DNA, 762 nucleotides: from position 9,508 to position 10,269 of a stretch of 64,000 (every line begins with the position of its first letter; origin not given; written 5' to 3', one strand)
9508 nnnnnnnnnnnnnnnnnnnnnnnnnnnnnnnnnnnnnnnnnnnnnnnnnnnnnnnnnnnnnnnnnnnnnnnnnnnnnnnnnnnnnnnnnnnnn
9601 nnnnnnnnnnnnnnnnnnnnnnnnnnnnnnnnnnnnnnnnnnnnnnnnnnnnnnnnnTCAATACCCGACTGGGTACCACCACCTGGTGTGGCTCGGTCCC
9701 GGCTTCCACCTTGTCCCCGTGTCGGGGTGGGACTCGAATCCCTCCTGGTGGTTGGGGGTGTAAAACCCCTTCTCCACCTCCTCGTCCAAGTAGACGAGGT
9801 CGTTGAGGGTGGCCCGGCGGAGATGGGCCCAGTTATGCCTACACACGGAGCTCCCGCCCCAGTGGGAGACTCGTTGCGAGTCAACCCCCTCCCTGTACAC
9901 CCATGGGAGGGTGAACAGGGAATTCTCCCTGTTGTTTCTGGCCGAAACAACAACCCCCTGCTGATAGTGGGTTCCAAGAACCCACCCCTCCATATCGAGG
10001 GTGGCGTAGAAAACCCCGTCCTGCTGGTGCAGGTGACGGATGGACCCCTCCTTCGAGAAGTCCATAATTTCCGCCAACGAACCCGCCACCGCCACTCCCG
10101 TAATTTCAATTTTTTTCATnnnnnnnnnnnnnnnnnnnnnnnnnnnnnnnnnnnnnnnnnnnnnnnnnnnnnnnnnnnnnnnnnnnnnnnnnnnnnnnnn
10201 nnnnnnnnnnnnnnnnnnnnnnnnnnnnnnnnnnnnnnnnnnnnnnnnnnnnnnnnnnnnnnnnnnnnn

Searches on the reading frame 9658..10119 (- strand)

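Call 63: search_protein_families(library=pfam, proteins=[window:9658-10119:-], max_evalue=0.01)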
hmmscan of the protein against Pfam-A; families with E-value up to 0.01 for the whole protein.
window:9658-10119:- (153 aa): 0 families

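Call 80: search_protein_families(library=phrogs, proteins=[window:9658-10119:-], max_evalue=0.01)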
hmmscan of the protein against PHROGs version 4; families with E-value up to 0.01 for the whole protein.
window:9658-10119:- (153 aa): 1 family
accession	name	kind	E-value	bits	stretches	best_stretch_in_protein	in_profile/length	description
phrog_21328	-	unknown function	0.0007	20.8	1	40-60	15-35/75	-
